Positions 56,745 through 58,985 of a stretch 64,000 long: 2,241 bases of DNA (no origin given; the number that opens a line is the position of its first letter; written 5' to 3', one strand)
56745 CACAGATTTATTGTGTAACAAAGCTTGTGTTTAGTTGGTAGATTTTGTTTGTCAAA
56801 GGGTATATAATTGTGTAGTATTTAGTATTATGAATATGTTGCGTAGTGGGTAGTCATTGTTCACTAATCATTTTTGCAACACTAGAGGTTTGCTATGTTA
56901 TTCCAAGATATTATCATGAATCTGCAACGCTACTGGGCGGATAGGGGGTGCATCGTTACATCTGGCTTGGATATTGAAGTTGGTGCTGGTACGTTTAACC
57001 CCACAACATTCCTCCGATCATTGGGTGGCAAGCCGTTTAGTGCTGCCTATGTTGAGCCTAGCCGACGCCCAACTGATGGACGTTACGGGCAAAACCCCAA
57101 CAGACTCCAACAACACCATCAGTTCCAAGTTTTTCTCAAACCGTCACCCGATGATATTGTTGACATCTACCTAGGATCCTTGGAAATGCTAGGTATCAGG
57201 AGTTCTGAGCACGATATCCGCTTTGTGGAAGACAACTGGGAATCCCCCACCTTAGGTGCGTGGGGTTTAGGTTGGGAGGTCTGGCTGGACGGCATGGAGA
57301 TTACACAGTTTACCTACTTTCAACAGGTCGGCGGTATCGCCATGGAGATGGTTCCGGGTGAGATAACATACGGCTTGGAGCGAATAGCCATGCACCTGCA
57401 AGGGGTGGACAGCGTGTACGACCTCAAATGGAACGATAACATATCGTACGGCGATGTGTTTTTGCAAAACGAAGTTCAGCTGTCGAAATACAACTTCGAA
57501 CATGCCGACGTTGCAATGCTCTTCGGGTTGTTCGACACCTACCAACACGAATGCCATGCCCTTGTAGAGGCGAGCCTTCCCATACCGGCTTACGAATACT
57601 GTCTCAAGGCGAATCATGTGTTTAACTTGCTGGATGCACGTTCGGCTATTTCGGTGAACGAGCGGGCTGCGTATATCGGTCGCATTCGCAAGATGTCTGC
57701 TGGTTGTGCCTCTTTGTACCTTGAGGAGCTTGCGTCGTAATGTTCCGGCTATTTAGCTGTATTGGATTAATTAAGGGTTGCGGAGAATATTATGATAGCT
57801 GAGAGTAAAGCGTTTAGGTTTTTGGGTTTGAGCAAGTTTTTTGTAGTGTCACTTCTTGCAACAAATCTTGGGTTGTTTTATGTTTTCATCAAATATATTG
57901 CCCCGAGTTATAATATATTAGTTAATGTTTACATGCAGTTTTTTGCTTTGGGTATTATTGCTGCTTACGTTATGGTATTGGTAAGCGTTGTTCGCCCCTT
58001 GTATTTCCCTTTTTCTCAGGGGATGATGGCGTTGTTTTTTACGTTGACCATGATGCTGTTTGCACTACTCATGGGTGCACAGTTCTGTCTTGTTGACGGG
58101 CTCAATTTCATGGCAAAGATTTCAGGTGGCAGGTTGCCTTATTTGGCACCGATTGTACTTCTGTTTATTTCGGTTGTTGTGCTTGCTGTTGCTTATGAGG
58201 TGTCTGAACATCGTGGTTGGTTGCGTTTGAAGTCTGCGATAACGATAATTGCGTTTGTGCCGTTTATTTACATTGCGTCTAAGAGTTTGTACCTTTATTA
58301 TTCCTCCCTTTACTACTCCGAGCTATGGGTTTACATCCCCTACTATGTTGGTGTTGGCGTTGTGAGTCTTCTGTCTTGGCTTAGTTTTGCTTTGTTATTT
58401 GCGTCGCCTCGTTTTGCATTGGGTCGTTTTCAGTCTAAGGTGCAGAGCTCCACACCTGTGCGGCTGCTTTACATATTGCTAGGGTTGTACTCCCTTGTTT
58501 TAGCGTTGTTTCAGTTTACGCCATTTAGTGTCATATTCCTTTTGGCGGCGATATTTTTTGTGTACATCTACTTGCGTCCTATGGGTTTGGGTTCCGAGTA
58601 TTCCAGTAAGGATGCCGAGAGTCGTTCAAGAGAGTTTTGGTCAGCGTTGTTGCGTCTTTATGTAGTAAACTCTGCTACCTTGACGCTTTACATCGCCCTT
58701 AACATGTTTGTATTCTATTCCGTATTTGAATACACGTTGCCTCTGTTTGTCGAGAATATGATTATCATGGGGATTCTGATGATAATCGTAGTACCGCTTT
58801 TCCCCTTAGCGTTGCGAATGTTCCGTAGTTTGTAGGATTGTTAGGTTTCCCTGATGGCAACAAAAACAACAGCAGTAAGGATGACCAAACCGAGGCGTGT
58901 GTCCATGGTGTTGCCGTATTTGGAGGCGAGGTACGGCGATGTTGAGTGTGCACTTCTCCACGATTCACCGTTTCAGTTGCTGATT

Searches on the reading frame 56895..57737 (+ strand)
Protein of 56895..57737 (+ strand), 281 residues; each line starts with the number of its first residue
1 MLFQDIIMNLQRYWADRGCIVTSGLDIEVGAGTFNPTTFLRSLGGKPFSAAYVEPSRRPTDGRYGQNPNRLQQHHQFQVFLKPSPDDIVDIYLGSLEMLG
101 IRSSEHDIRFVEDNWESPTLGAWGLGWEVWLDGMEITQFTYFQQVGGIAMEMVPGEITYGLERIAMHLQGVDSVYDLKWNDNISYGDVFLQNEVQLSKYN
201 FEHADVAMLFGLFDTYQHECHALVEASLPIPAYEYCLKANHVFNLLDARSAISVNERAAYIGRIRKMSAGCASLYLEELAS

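Call 20: find_related_loci(query=window:56895-57737:+, collection=genome_contigs, flank=10000)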
Query window:56895-57737:+ (281 aa) in genome_contigs; peptide patterns used: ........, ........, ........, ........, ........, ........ (x = any residue, [..] = any of these).
600 stretches matched a pattern (row limit reached: there are more); 599 encode a relative of the query (tblastn E <= 1e-3); the best 80 are kept; 80 distinct loci.
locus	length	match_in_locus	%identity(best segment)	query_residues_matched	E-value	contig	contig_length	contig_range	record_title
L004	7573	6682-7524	99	1-281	0e+0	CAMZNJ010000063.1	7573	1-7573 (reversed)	uncultured Deferribacteraceae bacterium isolate M_SnakePit_MAG_00002 genome assembly, contig: M_SnakePit_MAG_00002_00000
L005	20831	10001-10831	70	1-277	3e-136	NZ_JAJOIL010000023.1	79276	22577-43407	MAG: Seleniivibrio sp. isolate S2C1195 S2CNODE_37_length_79276_cov_9.806934, whole genome shotgun sequence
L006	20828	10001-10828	69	1-276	1e-134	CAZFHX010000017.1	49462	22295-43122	MAG TPA_asm: uncultured Deferribacterales bacterium isolate binchicken_co40_43 genome assembly, contig: NODE_574_length_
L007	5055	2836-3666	68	1-277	7e-135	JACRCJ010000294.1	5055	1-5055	MAG: Deltaproteobacteria bacterium isolate NC_groundwater_1643_Pr3_B-0.1um_56_205 SR-2_scaffold_141_2659220, whole genom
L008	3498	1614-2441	70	1-276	2e-136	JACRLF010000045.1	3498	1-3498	MAG: Deltaproteobacteria bacterium isolate NC_groundwater_1874_Pr3_B-0.1um_57_17 SR2-18-B1_coassembly_152857, whole geno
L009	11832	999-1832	68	1-278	9e-132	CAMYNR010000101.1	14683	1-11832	MAG: uncultured Desulfuromonadales bacterium isolate FO_M_Desulfobacterota_21 genome assembly, contig: scaffold_3124, wh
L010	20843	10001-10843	65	1-281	2e-130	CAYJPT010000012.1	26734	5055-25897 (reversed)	MAG TPA_asm: uncultured Desulfovibrionaceae bacterium isolate ERP123703_co3_7 genome assembly, contig: NODE_2004_length_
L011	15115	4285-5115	67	1-277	6e-130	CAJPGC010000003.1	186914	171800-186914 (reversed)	uncultured bacterium isolate BACT1 genome assembly, contig: CONTIG_3, whole genome shotgun sequence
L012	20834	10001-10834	67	1-278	3e-129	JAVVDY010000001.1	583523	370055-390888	MAG: Desulfuromonadales bacterium isolate TamC13-07 NODE_1_length_583523_cov_24.997611, whole genome shotgun sequence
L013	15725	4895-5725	65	1-277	3e-129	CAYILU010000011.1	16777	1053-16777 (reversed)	MAG TPA_asm: uncultured bacterium isolate ERP119705_co20_536 genome assembly, contig: NODE_3559_length_16777_cov_9.33339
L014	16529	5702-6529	68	3-278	5e-129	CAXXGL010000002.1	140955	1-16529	MAG: Geopsychrobacteraceae bacterium isolate 8b9bb483-88ce-455b-a6f7-e8eba1be465c genome assembly, contig: contig_2, who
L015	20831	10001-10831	65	1-277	2e-128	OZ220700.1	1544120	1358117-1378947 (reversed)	MAG: Thermodesulfobacteriota bacterium isolate c78cfef9-89c4-44c9-956d-f6b471e4c892 genome assembly, chromosome: 1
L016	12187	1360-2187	65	1-276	2e-128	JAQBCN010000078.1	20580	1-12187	MAG: Deltaproteobacteria bacterium isolate MAG_353_bin-02 353_bin-02_ctg-078, whole genome shotgun sequence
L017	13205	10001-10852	66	3-281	3e-128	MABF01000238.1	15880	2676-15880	'Osedax' symbiont bacterium Rs2_46_30_T18 BD02T18_scaffold_1238, whole genome shotgun sequence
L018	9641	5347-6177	65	1-277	5e-128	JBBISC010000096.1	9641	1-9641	MAG: Deltaproteobacteria bacterium isolate STS170223_bin_364 NODE_7796_length_9641_cov_4.473920, whole genome shotgun se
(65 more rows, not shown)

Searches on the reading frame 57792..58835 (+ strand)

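Call 3: search_protein_families(library=pfam, proteins=[window:57792-58835:+], max_evalue=1)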
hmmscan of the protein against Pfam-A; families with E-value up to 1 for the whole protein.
window:57792-58835:+ (347 aa): 2 families
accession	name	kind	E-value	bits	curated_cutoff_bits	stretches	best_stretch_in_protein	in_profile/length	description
PF02656.20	DUF202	-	0.075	13.9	23.4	1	193-242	10-62/68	Domain of unknown function (DUF202)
PF07690.21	MFS_1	-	0.15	11.4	33.4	1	11-256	59-304/347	Major Facilitator Superfamily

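Call 4: search_protein_families(library=ncbifam, proteins=[window:57792-58835:+], max_evalue=1)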
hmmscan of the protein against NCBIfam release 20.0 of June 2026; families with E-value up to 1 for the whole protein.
window:57792-58835:+ (347 aa): 1 family
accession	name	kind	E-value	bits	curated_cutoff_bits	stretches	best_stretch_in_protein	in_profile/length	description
TIGR01598.1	holin_phiLC3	equivalog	0.22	11.8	39.7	0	144-174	5-35/79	phage holin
